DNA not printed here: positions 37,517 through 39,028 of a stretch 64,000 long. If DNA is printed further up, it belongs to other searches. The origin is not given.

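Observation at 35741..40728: Candidate undescribed Gram-positive Arn-like pathway for an N-acylated 4-amino-6-deoxyhexose carried on a lipid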

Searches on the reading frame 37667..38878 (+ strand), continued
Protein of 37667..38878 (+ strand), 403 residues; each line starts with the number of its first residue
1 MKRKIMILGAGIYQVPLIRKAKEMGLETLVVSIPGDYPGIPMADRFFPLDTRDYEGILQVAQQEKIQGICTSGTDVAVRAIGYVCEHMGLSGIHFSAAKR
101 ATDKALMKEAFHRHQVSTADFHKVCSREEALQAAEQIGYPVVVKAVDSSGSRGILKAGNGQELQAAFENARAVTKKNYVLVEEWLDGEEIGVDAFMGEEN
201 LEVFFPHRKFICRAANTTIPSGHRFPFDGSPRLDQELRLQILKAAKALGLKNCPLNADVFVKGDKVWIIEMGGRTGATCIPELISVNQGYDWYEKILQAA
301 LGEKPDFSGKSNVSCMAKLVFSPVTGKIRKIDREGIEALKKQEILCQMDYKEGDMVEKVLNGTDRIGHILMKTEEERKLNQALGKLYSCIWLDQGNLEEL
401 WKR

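Call 61: search_protein_families(library=ncbifam, proteins=[P0249, P0201, P0233, P0164], max_evalue=0.00001)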
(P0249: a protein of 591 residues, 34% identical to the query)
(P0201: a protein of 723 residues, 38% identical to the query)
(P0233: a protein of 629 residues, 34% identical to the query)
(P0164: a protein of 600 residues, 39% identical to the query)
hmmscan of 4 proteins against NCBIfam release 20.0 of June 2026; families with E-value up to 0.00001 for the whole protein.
P0249 (591 aa): 53 families (the best 25 are shown)
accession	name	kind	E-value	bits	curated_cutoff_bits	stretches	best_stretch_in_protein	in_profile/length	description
TIGR03025.1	EPS_sugtrans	subfamily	1.3e-76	258.6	295.55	1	3-194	255-443/445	exopolysaccharide biosynthesis polyprenyl glycosylphosphotransferase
TIGR03023.1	WcaJ_sugtrans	equivalog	7.9e-64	216.6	410.75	1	3-194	260-451/453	undecaprenyl-phosphate glucose phosphotransferase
TIGR03022.1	WbaP_sugtrans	subfamily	9.3e-58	196.6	403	1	3-193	256-453/456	undecaprenyl-phosphate galactose phosphotransferase WbaP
NF002563.0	PRK02186.1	subfamily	7.2e-53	180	625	1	243-590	50-396/890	argininosuccinate lyase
TIGR03013.1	EpsB_2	subfamily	2.5e-49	168.6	393.35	1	3-193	252-440/443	TIGR03013 family XrtA/PEP-CTERM system glycosyltransferase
NF052601.1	undeca_RfbP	equivalog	4.8e-46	157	330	1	3-194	42-240/244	undecaprenyl-phosphate galactose phosphotransferase family protein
NF007518.0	PRK10124.1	equivalog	8.5e-44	150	684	1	3-190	271-458/464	undecaprenyl-phosphate glucose phosphotransferase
NF041877.1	EPS_EpsZ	equivalog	8.1e-43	146.7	800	1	5-191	265-454/459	exopolysaccharide biosynthesis polyisoprenyl-phosphate hexose-1-phosphate transferase EpsZ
NF050817.1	PolSacchBiosHfsE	equivalog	7.2e-37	127.2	750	1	4-191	270-461/467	polysaccharide biosynthesis protein HfsE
NF011751.0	PRK15204.1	equivalog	4.3e-36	124.5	907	1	3-193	277-473/476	undecaprenyl-phosphate galactose phosphotransferase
NF005543.0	PRK07206.1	subfamily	1.2e-29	103.2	302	1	241-571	48-393/416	hypothetical protein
NF045514.1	glycotran_HepC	equivalog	1.4e-23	83.3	140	1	3-124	114-217/220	heterocyst development glycosyltransferase HepC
NF006766.0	PRK09288.1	equivalog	9.6e-23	80.6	339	1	194-471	7-285/396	formate-dependent phosphoribosylglycinamide formyltransferase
TIGR01142.1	purT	equivalog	7.2e-19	67.9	502.15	1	201-472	1-273/380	phosphoribosylglycinamide formyltransferase 2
TIGR01369.1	CPSaseII_lrg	equivalog_domain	1.2e-17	62.9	1027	1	212-510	578-878/1052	carbamoyl-phosphate synthase (glutamine-hydrolyzing) large subunit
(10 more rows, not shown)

P0201 (723 aa): 32 families (the best 25 are shown)
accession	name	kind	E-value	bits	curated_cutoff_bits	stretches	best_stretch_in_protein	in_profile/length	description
NF052482.1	sulfolyase_CuyA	equivalog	4.3e-42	144.1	450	1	406-709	18-326/332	D-cysteate sulfo-lyase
NF052537.1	CoM_syn_XcbE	exception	3.9e-41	141.3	450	1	409-708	24-321/322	coenzyme M biosynthesis enzyme XcbE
TIGR01275.1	ACC_deam_rel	subfamily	2.2e-34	119.2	289.4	1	403-710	7-317/321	pyridoxal phosphate-dependent enzymes, D-cysteine desulfhydrase family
TIGR01274.1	ACC_deam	equivalog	6.7e-33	114.2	392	1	416-705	32-325/337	1-aminocyclopropane-1-carboxylate deaminase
NF010646.0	PRK14045.1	equivalog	1.5e-30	106.6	550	1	406-710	24-321/329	1-aminocyclopropane-1-carboxylate deaminase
NF003030.0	PRK03910.1-3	equivalog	8.6e-29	100.7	429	1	408-711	30-332/338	D-cysteine desulfhydrase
NF003032.0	PRK03910.1-5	equivalog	1.4e-27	96.7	469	1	409-710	28-326/330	D-cysteine desulfhydrase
NF003029.0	PRK03910.1-1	equivalog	5.9e-25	88.4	610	1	410-709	28-323/328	D-cysteine desulfhydrase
NF002563.0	PRK02186.1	subfamily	4.9e-24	84.6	625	1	22-398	22-399/890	argininosuccinate lyase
NF006766.0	PRK09288.1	equivalog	6.4e-14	51.5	339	1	3-306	11-314/396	formate-dependent phosphoribosylglycinamide formyltransferase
TIGR01142.1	purT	equivalog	2.8e-13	49.5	502.15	1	6-317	1-309/380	phosphoribosylglycinamide formyltransferase 2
TIGR01161.1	purK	equivalog_domain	9.5e-10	38.3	318.4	1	7-188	2-179/362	5-(carboxyamino)imidazole ribonucleotide synthase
NF004679.0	PRK06019.1-5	equivalog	1.8e-09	36.9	326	1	4-188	2-181/376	5-(carboxyamino)imidazole ribonucleotide synthase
NF003671.0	PRK05294.1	equivalog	2.2e-09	35.5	599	1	90-189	113-212/1058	carbamoyl-phosphate synthase large subunit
TIGR01369.1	CPSaseII_lrg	equivalog_domain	3.6e-09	34.8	1027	1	83-189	104-211/1052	carbamoyl-phosphate synthase (glutamine-hydrolyzing) large subunit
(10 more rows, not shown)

P0233 (629 aa): 65 families (the best 25 are shown)
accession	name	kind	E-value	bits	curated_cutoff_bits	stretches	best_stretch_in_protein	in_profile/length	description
TIGR03308.1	phn_thr-fam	hypoth_equivalog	1.2e-45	155.9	201.65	1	428-608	10-192/204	phosphonate metabolim protein, transferase hexapeptide repeat family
NF000311.1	Vat_ABCDEFH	equivalog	2.5e-31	108.8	300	1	467-609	53-195/201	Vat family streptogramin A O-acetyltransferase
NF000504.1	stregram_VatH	exception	1.1e-30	107.2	475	1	469-605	62-198/216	streptogramin A O-acetyltransferase Vat(H)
NF033468.1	stregram_VatI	exception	9.2e-30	104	415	1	468-606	56-194/208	streptogramin A O-acetyltransferase Vat(I)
NF000490.1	chloram_CatB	equivalog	9.8e-28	96.9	350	1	474-607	59-193/210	type B chloramphenicol O-acetyltransferase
NF000020.1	stregram_VatE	exception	5.6e-26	91.5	450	1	465-604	55-195/214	streptogramin A O-acetyltransferase Vat(E)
NF000111.1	stregram_VatD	exception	6e-25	88.2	400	1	473-606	62-195/209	streptogramin A O-acetyltransferase Vat(D)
NF000101.1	stregram_VatA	exception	1.2e-23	83.9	450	1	469-611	63-205/219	streptogramin A O-acetyltransferase Vat(A)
NF000147.1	stregram_VatF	exception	2.5e-23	82.7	400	1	417-608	25-204/221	streptogramin A O-acetyltransferase Vat(F)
NF000097.1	stregram_VatC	exception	1.7e-21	77.2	425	1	469-609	63-203/212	streptogramin A O-acetyltransferase Vat(C)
NF002563.0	PRK02186.1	subfamily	7.3e-21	74.1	625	1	53-395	59-401/890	argininosuccinate lyase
NF053643.1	Ddl_archaea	equivalog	5.1e-18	65.2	500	1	52-303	50-301/367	putative pseudomurein biosynthesis ATP-grasp protein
TIGR03532.1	DapD_Ac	equivalog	1.1e-17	64.5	231.75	1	523-577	159-213/231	2,3,4,5-tetrahydropyridine-2,6-dicarboxylate N-acetyltransferase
NF000084.1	amicyc_ac_ApmA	equivalog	2.6e-16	60.1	550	1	445-605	85-259/274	aminocyclitol acetyltransferase ApmA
TIGR01369.1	CPSaseII_lrg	equivalog_domain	2.4e-15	55.3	1027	1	52-308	618-875/1052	carbamoyl-phosphate synthase (glutamine-hydrolyzing) large subunit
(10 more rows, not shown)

P0164 (600 aa): 5 families
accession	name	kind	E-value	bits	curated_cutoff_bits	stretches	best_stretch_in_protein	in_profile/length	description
NF002563.0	PRK02186.1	subfamily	4e-18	65.1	625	1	17-392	19-399/890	argininosuccinate lyase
TIGR00877.1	purD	equivalog_domain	4.5e-11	42.2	288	1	4-205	2-211/425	phosphoribosylamine--glycine ligase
TIGR01205.1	D_ala_D_alaTIGR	subfamily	4.6e-08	32.4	245.65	1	92-210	95-217/318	D-alanine--D-alanine ligase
NF002527.0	PRK01966.1-3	equivalog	8.7e-08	31.7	310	1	88-204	103-221/332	D-alanine--D-alanine ligase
NF002378.0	PRK01372.1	subfamily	2.3e-07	29.8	243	1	90-200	87-194/305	D-alanine--D-alanine ligase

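Call 62: find_homologous_proteins(query=P0249, max_evalue=1e-20)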
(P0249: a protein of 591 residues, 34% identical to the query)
Query P0249 (591 aa): 6683 proteins with E <= 1e-20 among 8000 candidates; the best 120 are listed.
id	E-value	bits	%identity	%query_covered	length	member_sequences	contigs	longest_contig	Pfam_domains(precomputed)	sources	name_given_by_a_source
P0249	0.0e+0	1281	100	100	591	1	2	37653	PF13535.12,PF02786.23,PF02222.28,PF02655.20,PF01071.25,PF02397.23,PF18603.8,PF07478.19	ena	-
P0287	4.9e-267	905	71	97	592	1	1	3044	PF13535.12,PF02786.23,PF02222.28,PF02655.20,PF01071.25,PF02397.23,PF18603.8,PF07478.19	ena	-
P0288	1.9e-202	692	54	99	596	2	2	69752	PF13535.12,PF02786.23,PF02222.28,PF02655.20,PF01071.25,PF02397.23,PF18603.8,PF07478.19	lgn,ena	-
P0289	2.5e-200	685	53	100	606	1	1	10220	PF13535.12,PF02786.23,PF02222.28,PF02655.20,PF01071.25,PF02397.23,PF18603.8,PF07478.19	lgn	-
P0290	2.6e-199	681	51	98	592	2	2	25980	PF13535.12,PF02786.23,PF02222.28,PF02655.20,PF01071.25,PF02397.23,PF18603.8,PF07478.19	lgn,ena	-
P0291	2.3e-193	662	52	100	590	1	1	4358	PF13535.12,PF15632.12,PF02786.23,PF02222.28,PF02655.20,PF01071.25,PF02397.23,PF18603.8,PF07478.19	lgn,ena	-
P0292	6.6e-186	637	48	100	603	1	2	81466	PF13535.12,PF02786.23,PF02222.28,PF02655.20,PF01071.25,PF02397.23,PF18603.8,PF07478.19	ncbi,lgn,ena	-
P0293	4.5e-178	611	46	99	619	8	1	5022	PF13535.12,PF02786.23,PF02222.28,PF02655.20,PF01071.25,PF02397.23,PF18603.8,PF07478.19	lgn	-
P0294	1.5e-173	596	47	100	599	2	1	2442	PF13535.12,PF02786.23,PF02222.28,PF02655.20,PF01071.25,PF02397.23,PF18603.8,PF07478.19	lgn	-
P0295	1.4e-171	590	47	100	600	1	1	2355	PF13535.12,PF02786.23,PF02222.28,PF02655.20,PF01071.25,PF02397.23,PF18603.8,PF07478.19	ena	-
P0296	7.2e-169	581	47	96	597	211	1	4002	PF13535.12,PF02786.23,PF02222.28,PF02655.20,PF01071.25,PF02397.23,PF18603.8,PF07478.19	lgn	-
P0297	9.7e-168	577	47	98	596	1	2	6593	PF13535.12,PF02786.23,PF02222.28,PF02655.20,PF01071.25,PF02397.23,PF18603.8,PF07478.19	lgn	-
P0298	1.2e-160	554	46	100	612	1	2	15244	PF13535.12,PF02786.23,PF02222.28,PF02655.20,PF01071.25,PF02397.23,PF18603.8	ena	-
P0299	6.0e-153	528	45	66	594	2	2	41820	PF13535.12,PF02786.23,PF02655.20,PF01071.25,PF02397.23,PF18603.8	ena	-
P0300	4.7e-152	526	46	97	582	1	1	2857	PF13535.12,PF02786.23,PF02222.28,PF02655.20,PF01071.25,PF02397.23,PF07478.19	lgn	-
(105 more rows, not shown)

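Call 63: find_encoding_contigs(protein=P0292, flank=7000, max_places=1)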
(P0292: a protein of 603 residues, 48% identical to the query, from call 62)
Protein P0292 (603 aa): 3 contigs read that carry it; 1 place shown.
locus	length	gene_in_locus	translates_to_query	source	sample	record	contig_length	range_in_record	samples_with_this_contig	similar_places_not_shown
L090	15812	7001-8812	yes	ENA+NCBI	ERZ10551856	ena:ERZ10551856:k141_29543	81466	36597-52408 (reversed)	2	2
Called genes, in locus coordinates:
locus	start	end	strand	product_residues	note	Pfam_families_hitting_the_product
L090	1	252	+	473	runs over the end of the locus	-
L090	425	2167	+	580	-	PF01301:Glyco_hydro_35, PF02449:Glyco_hydro_42, PF21317:BetaGal_ABD_1, PF21467:BetaGal_gal-bd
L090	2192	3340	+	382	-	PF00465:Fe-ADH, PF13458:Peripla_BP_6 (weak), PF13685:Fe-ADH_2, PF25137:ADH_Fe_C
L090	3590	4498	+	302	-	-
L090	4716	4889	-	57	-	-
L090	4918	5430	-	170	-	PF00210:Ferritin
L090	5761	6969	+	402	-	PF00155:Aminotran_1_2, PF01041:DegT_DnrJ_EryC1, PF01053:Cys_Met_Meta_PP (weak)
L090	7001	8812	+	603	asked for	PF02397:Bac_transf, PF01071:GARS_A (weak), PF02222:ATP-grasp, PF02655:ATP-grasp_3, PF02786:CPSase_L_D2, PF07478:Dala_Dala_lig_C, PF13535:ATP-grasp_4, PF18603:LAL_C2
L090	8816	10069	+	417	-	PF13439:Glyco_transf_4, PF00534:Glycos_transf_1, PF13692:Glyco_trans_1_4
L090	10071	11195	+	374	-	PF00155:Aminotran_1_2 (weak), PF01041:DegT_DnrJ_EryC1, PF01212:Beta_elim_lyase (weak)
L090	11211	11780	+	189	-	PF00132:Hexapep, PF25084:LbH_EIF2B, PF25087:GMPPB_C, PF14602:Hexapep_2, PF25087:GMPPB_C (weak), PF14602:Hexapep_2 (weak)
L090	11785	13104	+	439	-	PF03446:NAD_binding_2 (weak), PF03721:UDPG_MGDP_dh_N, PF00984:UDPG_MGDP_dh, PF03720:UDPG_MGDP_dh_C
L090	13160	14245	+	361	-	PF01408:GFO_IDH_MocA, PF22725:GFO_IDH_MocA_C3, PF02894:GFO_IDH_MocA_C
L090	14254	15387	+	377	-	PF20706:GT4-conflict, PF13524:Glyco_trans_1_2 (faint), PF00534:Glycos_transf_1, PF13692:Glyco_trans_1_4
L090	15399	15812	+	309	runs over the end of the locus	PF00535:Glycos_transf_2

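Call 64: find_encoding_contigs(protein=P0249, flank=7000, max_places=1)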
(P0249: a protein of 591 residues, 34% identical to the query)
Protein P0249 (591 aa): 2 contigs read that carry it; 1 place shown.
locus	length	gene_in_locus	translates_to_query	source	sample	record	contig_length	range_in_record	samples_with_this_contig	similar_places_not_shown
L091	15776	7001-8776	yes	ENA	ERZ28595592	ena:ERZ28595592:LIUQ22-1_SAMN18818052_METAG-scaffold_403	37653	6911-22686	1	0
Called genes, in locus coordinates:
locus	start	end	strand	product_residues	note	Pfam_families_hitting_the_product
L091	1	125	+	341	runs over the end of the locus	PF01073:3Beta_HSD, PF01370:Epimerase, PF02719:Polysacc_synt_2, PF04321:RmlD_sub_bind, PF16363:GDP_Man_Dehyd, PF07993:NAD_binding_4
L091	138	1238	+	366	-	PF02350:Epimerase_2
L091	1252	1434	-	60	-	-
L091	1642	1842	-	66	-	PF00239:Resolvase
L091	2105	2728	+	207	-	PF01047:MarR (weak), PF13412:HTH_24 (weak), PF22674:C2185-like_N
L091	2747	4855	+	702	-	PF04851:ResIII, PF18766:SWI2_SNF2 (faint), PF00270:DEAD (weak), PF00271:Helicase_C, PF03457:HA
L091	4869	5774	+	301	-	PF00483:NTP_transferase, PF12804:NTP_transf_3 (weak)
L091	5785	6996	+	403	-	PF00155:Aminotran_1_2, PF01041:DegT_DnrJ_EryC1, PF01053:Cys_Met_Meta_PP (weak)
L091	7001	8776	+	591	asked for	PF02397:Bac_transf, PF01071:GARS_A, PF02222:ATP-grasp, PF02655:ATP-grasp_3, PF02786:CPSase_L_D2, PF07478:Dala_Dala_lig_C, PF13535:ATP-grasp_4, PF18603:LAL_C2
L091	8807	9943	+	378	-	PF14907:NTP_transf_5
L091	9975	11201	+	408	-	PF13439:Glyco_transf_4, PF13579:Glyco_trans_4_4, PF00534:Glycos_transf_1, PF13692:Glyco_trans_1_4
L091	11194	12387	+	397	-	-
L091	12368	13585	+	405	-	-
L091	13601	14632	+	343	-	PF01073:3Beta_HSD, PF01370:Epimerase, PF02719:Polysacc_synt_2, PF04321:RmlD_sub_bind (weak), PF05368:NmrA, PF16363:GDP_Man_Dehyd, PF13460:NAD_binding_10, PF08485:Polysacc_syn_2C, +1 more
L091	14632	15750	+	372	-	PF01073:3Beta_HSD (faint), PF01370:Epimerase, PF02719:Polysacc_synt_2 (faint), PF04321:RmlD_sub_bind (faint), PF07993:NAD_binding_4 (faint), PF16363:GDP_Man_Dehyd (faint), PF14667:Polysacc_synt_C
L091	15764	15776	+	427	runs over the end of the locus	PF14397:ATPgrasp_ST (weak), PF02655:ATP-grasp_3 (faint), PF02786:CPSase_L_D2 (weak), PF02222:ATP-grasp (weak), PF07478:Dala_Dala_lig_C (weak)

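Call 65: find_encoding_contigs(protein=P0201, flank=8000, max_places=2)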
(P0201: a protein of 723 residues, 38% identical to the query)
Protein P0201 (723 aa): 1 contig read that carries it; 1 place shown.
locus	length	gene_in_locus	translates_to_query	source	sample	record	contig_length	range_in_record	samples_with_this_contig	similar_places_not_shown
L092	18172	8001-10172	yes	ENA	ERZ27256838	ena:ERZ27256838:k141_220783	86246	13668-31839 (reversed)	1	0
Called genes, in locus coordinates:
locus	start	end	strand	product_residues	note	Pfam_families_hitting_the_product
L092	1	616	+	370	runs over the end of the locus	-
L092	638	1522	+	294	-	PF19293:CdaA_N, PF02457:DAC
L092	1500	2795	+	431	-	PF07949:YbbR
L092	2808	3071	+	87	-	PF00381:PTS-HPr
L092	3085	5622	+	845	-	PF19127:Choline_bind_3 (faint), PF03734:YkuD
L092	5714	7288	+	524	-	PF01183:Glyco_hydro_25, PF01473:Choline_bind_1 (faint), PF19127:Choline_bind_3 (faint)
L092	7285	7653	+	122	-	PF00892:EamA (weak)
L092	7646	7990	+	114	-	PF00892:EamA, PF00893:Multi_Drug_Res (weak)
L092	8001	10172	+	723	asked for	PF02222:ATP-grasp (faint), PF02786:CPSase_L_D2, PF13535:ATP-grasp_4 (weak), PF18603:LAL_C2, PF00291:PALP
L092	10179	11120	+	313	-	PF00535:Glycos_transf_2, PF13641:Glyco_tranf_2_3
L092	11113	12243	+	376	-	PF01041:DegT_DnrJ_EryC1, PF00155:Aminotran_1_2 (weak), PF00266:Aminotran_5 (weak)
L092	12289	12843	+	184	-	PF00908:dTDP_sugar_isom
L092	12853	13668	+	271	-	PF01061:ABC2_membrane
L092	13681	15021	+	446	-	PF00005:ABC_tran, PF13304:AAA_21 (faint), PF14524:Wzt_C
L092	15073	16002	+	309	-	-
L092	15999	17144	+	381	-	-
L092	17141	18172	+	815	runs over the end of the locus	PF00535:Glycos_transf_2, PF10111:Glyco_tranf_2_2 (faint), PF13641:Glyco_tranf_2_3 (weak), PF13632:Glyco_trans_2_3 (faint), PF00535:Glycos_transf_2, PF13641:Glyco_tranf_2_3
